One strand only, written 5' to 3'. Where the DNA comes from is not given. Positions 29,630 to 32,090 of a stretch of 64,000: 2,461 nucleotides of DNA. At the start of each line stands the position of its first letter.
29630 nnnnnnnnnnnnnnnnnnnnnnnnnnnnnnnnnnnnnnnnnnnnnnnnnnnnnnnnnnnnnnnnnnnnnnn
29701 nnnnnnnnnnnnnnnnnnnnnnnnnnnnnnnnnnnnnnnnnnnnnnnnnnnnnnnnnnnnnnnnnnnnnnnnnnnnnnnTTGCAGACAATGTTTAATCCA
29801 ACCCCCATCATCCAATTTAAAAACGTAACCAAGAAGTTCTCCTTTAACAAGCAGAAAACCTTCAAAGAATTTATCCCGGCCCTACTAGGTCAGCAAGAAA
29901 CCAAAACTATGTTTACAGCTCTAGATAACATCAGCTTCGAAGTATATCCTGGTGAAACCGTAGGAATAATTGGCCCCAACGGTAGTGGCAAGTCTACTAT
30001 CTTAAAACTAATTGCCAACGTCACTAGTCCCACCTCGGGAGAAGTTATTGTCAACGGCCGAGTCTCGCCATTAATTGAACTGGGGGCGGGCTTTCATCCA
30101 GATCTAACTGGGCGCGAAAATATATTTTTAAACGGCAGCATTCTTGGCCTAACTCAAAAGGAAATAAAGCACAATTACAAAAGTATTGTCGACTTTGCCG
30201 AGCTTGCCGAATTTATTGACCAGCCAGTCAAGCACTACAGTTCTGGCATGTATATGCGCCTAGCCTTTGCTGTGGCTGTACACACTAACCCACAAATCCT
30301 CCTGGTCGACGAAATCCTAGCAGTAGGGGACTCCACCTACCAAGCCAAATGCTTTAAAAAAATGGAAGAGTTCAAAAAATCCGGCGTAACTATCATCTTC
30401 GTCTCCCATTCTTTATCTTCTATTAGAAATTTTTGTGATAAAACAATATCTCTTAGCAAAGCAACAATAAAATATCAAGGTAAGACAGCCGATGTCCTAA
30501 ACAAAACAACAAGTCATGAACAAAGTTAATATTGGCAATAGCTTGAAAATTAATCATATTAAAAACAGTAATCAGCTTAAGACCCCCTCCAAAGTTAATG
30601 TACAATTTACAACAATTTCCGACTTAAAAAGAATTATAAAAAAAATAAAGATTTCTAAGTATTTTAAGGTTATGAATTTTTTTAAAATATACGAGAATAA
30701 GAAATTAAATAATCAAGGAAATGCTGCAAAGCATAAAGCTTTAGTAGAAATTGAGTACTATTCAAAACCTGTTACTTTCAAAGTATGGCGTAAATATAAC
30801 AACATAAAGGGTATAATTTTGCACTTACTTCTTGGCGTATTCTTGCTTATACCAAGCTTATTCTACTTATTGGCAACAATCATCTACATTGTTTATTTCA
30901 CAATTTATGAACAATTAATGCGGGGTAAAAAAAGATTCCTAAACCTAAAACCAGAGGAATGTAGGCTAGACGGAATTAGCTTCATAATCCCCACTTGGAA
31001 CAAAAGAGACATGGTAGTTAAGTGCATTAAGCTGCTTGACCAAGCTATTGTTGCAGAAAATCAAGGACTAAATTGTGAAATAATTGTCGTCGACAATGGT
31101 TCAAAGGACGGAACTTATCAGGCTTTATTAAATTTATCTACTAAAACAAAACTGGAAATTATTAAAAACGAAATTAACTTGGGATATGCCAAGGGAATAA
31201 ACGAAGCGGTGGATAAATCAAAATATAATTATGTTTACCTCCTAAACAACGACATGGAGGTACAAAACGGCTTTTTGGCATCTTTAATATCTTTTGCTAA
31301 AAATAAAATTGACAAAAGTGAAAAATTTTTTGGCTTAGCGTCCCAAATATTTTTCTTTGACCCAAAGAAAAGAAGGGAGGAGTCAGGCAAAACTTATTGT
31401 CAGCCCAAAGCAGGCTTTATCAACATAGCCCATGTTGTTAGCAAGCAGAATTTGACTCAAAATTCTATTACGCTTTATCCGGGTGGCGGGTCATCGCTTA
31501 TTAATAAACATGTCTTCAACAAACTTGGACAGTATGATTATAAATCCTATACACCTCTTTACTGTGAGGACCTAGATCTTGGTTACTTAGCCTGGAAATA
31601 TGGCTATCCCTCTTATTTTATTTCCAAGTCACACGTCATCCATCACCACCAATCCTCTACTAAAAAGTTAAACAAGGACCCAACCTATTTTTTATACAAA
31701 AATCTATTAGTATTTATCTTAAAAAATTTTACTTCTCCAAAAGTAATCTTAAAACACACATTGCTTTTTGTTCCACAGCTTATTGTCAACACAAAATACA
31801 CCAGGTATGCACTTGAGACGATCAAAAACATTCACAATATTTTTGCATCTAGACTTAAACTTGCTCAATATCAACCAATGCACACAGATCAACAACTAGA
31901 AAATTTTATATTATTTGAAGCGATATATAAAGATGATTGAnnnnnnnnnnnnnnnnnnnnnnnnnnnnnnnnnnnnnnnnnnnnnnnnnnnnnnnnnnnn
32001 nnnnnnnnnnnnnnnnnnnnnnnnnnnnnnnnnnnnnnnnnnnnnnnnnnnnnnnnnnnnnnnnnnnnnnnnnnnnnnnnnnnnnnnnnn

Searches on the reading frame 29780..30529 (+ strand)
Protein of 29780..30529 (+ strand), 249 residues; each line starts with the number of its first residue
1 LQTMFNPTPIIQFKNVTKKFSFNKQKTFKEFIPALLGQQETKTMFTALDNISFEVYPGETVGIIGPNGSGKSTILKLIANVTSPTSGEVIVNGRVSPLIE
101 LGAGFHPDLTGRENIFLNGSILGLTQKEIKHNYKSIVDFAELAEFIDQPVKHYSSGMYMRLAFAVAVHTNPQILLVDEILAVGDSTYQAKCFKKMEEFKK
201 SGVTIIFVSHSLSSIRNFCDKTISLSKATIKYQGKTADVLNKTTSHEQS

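Call 7: search_protein_families(library=pfam, proteins=[window:29780-30529:+], max_evalue=0.001)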
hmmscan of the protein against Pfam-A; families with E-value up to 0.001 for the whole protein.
window:29780-30529:+ (249 aa): 6 families
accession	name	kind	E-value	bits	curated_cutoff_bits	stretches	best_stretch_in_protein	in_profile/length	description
PF00005.33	ABC_tran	-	6.7e-24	85.5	25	1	48-179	1-135/137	ABC transporter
PF13304.12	AAA_21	-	1.2e-06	29.3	27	1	62-81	3-22/304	AAA domain, putative AbiEii toxin, Type IV TA system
PF02463.25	SMC_N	-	1e-05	25.5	40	0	60-99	26-65/220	RecF/RecN/SMC N terminal domain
PF00004.35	AAA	-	2.5e-05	25.2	21.2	1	63-216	3-115/131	ATPase family associated with various cellular activities (AAA)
PF13555.12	AAA_29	-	0.00021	21.4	27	1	53-86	17-50/61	P-loop containing region of AAA domain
PF13476.12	AAA_23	-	0.00055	21.1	27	1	59-79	20-40/201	AAA domain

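Call 60: search_protein_families(library=ncbifam, proteins=[window:29780-30529:+], max_evalue=0.001)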
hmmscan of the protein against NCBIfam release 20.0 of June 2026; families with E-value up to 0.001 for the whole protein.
window:29780-30529:+ (249 aa): 185 families (the best 25 are shown)
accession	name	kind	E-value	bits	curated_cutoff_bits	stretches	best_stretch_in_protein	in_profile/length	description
NF010065.0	PRK13545.1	equivalog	1.4e-70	238.5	538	1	11-242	5-233/549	teichoic acids export protein ATP-binding subunit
NF010066.0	PRK13546.1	equivalog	1.6e-61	208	320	1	11-243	5-234/264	teichoic acids export ABC transporter ATP-binding subunit TagH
NF050108.1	galactan_ABC_ATP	equivalog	1.7e-51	174.8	400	1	35-245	31-242/244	galactan export ABC transporter ATP-binding subunit Wzt/RfbE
TIGR01188.1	drrA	subfamily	4.7e-35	121.3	312.45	1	45-238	6-210/302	daunorubicin resistance ABC transporter, ATP-binding protein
TIGR04521.1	ECF_ATPase_2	equivalog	1.4e-31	109.6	330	2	114-246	105-239/279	energy-coupling factor transporter ATPase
TIGR03740.1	galliderm_ABC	subfamily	2.1e-28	99.5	309.75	1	46-237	14-209/223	lantibiotic protection ABC transporter ATP-binding subunit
TIGR04520.1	ECF_ATPase_1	equivalog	3.9e-27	95.4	315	2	122-244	106-228/269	energy-coupling factor transporter ATPase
NF010059.0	PRK13536.1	equivalog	4.1e-27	94.8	549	1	46-241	57-263/342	nodulation factor ABC transporter ATP-binding protein NodI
NF040933.2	ABC_arch_GlcV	equivalog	6.5e-26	91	450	2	105-245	94-235/357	glucose ABC transporter ATP-binding protein GlcV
TIGR02673.1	FtsE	equivalog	1.6e-25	90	264.85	2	108-227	93-212/214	cell division ATP-binding protein FtsE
NF010158.0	PRK13637.1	equivalog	1.8e-25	89.6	390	2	118-245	108-238/287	energy-coupling factor transporter ATPase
TIGR02315.1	ABC_phnC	equivalog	2e-25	89.6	266.1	2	122-243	115-237/243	phosphonate ABC transporter ATP-binding protein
TIGR01288.1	nodI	equivalog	2.7e-25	89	424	1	48-237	20-220/303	nodulation factor ABC transporter ATP-binding protein NodI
NF010060.0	PRK13537.1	equivalog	4.4e-25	88.2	521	1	47-237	30-231/314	nodulation factor ABC transporter ATP-binding protein NodI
TIGR00968.1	3a0106s01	subfamily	1.8e-24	86.6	342.75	1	44-244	12-223/237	sulfate ABC transporter ATP-binding protein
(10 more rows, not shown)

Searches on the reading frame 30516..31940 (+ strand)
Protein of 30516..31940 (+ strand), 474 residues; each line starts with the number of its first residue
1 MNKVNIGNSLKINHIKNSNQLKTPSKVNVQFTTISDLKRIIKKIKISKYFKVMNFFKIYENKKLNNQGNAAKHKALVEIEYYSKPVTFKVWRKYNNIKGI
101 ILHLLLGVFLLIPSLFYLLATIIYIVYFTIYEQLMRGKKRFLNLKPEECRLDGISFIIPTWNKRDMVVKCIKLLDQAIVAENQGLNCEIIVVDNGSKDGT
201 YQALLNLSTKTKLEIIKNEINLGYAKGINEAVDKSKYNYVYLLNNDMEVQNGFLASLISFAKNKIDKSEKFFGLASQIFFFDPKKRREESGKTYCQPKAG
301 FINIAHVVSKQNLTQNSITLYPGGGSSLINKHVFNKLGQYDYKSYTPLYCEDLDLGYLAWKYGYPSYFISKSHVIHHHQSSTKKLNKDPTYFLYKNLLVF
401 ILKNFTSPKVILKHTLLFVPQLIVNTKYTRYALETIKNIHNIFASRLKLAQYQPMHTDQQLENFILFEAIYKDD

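Call 7: search_protein_families(library=pfam, proteins=[window:30516-31940:+], max_evalue=0.001)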
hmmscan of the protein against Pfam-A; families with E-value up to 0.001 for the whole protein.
window:30516-31940:+ (474 aa): 2 families
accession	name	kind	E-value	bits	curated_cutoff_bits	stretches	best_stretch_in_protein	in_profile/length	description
PF00535.33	Glycos_transf_2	-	1.1e-20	74.7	23.3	1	155-263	1-105/168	Glycosyl transferase family 2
PF13641.12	Glyco_tranf_2_3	-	7.8e-09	36.3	27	1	154-386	3-221/230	Glycosyltransferase like family 2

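Call 60: search_protein_families(library=ncbifam, proteins=[window:30516-31940:+], max_evalue=0.001)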
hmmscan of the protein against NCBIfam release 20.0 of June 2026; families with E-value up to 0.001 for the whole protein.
window:30516-31940:+ (474 aa): 15 families
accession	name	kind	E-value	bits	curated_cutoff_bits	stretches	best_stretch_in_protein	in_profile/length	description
NF041875.1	EPS_EpsD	equivalog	4.1e-15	56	370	1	154-263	1-106/325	exopolysaccharide biosynthesis glycosyltransferase EpsD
TIGR03937.1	PgaC_IcaA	equivalog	2.8e-14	52.9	422.3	1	110-251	6-140/407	poly-beta-1,6-N-acetyl-D-glucosamine synthase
NF038302.1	EPS_HpsE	equivalog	9.3e-09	34.7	300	1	155-335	4-176/307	hormogonium polysaccharide biosynthesis glycosyltransferase HpsE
NF045692.1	OglycostaseCruG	equivalog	1.8e-08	33.7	600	1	126-375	12-254/386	2'-O-glycosyltransferase CruG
TIGR04283.1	glyco_like_mftF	equivalog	3.8e-08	33.2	182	1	154-272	1-107/221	TIGR04283 family arsenosugar biosynthesis glycosyltransferase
TIGR03965.1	mycofact_glyco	equivalog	7.3e-08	31.7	280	1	151-259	73-177/467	mycofactocin biosynthesis glycosyltransferase MftF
NF047683.1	TeichurnBiosyTuaG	equivalog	3.2e-07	30.3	400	1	154-264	8-114/252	teichuronic acid biosynthesis protein TuaG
TIGR04009.1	wcaE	equivalog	1.9e-06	27.3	369.2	1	154-246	3-92/248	colanic acid biosynthesis glycosyltransferase WcaE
TIGR04017.1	WcaA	equivalog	6.5e-06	26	495.75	1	154-259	7-108/279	colanic acid biosynthesis glycosyltransferase WcaA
NF007453.0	PRK10018.1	equivalog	9.6e-06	25.4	382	1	154-262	8-112/280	colanic acid biosynthesis glycosyltransferase WcaA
NF007482.0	PRK10073.1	equivalog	5.5e-05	22.3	423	1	154-263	8-112/334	glycosyltransferase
NF038299.1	EPS_HpsN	equivalog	7.5e-05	21.8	425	1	154-410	3-259/317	hormogonium polysaccharide biosynthesis glycosyltransferase HpsN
NF010496.0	PRK13915.1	equivalog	0.00023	20.4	262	1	152-202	31-79/307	glucosyl-3-phosphoglycerate synthase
TIGR03469.1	HpnB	hypoth_equivalog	0.00025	20.2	379.25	1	118-263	6-162/386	hopene-associated glycosyltransferase HpnB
NF053739.1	GlytfEpsEBac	equivalog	0.00075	18.6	450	0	182-243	26-89/265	glycosyltransferase EpsE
